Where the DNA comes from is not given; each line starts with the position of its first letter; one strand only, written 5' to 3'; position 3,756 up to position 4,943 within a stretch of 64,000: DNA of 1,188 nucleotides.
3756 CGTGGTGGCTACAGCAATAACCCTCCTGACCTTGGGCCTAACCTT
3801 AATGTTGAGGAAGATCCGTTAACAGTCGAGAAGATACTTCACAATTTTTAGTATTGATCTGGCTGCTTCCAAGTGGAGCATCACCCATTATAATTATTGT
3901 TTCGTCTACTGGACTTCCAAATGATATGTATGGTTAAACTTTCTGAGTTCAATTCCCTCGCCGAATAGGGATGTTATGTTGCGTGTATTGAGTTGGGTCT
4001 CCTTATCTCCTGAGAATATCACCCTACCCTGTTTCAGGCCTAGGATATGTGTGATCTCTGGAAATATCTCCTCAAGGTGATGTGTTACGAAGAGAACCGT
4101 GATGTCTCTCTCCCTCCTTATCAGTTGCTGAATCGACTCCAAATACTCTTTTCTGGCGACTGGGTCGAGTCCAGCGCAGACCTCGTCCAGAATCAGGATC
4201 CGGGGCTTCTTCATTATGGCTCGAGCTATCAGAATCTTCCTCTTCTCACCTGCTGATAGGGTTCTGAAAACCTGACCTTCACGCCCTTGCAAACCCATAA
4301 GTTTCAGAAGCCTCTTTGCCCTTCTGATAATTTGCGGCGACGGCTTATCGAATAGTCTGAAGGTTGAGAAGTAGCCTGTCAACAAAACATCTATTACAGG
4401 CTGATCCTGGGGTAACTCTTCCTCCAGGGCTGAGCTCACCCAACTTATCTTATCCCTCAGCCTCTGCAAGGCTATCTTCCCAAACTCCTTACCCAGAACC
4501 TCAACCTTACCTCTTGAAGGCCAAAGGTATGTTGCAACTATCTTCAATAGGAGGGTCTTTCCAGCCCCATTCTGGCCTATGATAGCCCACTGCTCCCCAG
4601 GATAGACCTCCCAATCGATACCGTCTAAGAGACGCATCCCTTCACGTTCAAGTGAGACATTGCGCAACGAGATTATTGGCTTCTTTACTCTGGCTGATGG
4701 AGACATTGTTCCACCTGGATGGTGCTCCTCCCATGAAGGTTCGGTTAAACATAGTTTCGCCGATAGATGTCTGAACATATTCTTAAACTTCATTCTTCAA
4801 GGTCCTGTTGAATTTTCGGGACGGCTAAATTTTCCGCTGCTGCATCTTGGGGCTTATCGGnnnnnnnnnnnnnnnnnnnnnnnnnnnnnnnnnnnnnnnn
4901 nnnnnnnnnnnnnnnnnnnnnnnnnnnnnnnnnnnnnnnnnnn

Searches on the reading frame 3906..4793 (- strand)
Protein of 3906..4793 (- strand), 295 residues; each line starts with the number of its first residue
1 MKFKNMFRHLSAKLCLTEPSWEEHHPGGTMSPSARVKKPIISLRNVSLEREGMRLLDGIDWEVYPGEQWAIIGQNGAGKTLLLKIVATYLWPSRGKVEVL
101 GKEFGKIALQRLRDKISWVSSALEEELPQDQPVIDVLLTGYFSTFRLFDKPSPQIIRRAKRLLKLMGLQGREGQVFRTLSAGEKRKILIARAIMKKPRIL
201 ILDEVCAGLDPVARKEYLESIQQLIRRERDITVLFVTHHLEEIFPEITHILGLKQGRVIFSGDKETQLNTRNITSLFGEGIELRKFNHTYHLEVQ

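Call 4: search_protein_families(library=pfam, proteins=[window:3906-4793:-], max_evalue=1)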
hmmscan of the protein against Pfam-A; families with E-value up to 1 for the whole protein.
window:3906-4793:- (295 aa): 12 families
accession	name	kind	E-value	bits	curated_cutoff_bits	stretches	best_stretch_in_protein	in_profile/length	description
PF00005.33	ABC_tran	-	2.6e-27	96.5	25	1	56-206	1-136/137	ABC transporter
PF13304.12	AAA_21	-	2e-09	38.4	27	2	170-241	229-301/304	AAA domain, putative AbiEii toxin, Type IV TA system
PF02463.25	SMC_N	-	0.00018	21.4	40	1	178-255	136-213/220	RecF/RecN/SMC N terminal domain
PF00004.35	AAA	-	0.00095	20.1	21.2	1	71-247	3-118/131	ATPase family associated with various cellular activities (AAA)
PF13401.12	AAA_22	-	0.002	18.8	27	1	70-243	9-129/130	AAA domain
PF13555.12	AAA_29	-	0.047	13.9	27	1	57-94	13-50/61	P-loop containing region of AAA domain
PF13558.12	SbcC_Walker_B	-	0.071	13.8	27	1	195-222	62-89/90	SbcC/RAD50-like, Walker B motif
PF13604.12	AAA_30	-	0.071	13.3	27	1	70-127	22-77/191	AAA domain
PF24719.1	Imm33-like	-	0.098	13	27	1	232-262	63-94/103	Imm33-like domain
PF25199.1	nSTAND_NTPase5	-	0.1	12.9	34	0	69-97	44-71/145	Novel STAND NTPase 5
PF02702.23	KdpD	-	0.19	11.6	26.1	1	187-256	73-143/210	Osmosensitive K+ channel His kinase sensor domain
PF13476.12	AAA_23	-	0.22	12.6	27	1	70-91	23-44/201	AAA domain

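Call 81: find_encoding_contigs(protein=window:3906-4793:-, flank=5000, max_places=6)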
Protein window:3906-4793:- (295 aa): 5 contigs read that carry it; 5 places shown.
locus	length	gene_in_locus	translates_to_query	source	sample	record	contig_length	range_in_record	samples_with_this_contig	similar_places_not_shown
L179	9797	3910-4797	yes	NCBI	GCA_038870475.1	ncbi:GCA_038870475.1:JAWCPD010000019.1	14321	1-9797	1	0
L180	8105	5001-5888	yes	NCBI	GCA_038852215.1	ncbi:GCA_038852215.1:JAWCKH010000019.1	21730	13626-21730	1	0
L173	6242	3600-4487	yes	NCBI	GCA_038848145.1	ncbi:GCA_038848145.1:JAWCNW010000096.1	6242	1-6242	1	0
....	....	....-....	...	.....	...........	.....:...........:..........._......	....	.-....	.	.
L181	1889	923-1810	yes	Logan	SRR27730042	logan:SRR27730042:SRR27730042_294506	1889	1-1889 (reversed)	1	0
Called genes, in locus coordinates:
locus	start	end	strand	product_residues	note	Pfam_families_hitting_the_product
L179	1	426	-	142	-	PF09754:PAC2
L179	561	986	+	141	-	PF01451:LMWPc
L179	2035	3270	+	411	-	-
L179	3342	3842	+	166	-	-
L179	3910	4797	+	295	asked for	PF00005:ABC_tran, PF13304:AAA_21 (faint)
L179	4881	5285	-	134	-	PF02308:MgtC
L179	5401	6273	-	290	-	PF14257:DUF4349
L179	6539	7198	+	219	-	PF00578:AhpC-TSA, PF08534:Redoxin, PF10417:1-cysPrx_C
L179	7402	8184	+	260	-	PF01428:zf-AN1, PF02163:Peptidase_M50 (faint)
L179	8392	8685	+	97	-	-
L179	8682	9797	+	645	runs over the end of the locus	PF02730:AFOR_N, PF01314:AFOR_C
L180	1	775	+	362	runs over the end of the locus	PF01142:TruD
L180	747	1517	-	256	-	PF09754:PAC2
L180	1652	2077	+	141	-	PF01451:LMWPc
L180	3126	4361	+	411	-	-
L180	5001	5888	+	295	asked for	PF00005:ABC_tran, PF13304:AAA_21 (faint)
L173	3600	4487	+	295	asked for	PF00005:ABC_tran, PF13304:AAA_21 (faint)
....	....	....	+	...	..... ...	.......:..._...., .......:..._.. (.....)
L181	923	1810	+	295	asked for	PF00005:ABC_tran, PF13304:AAA_21 (faint)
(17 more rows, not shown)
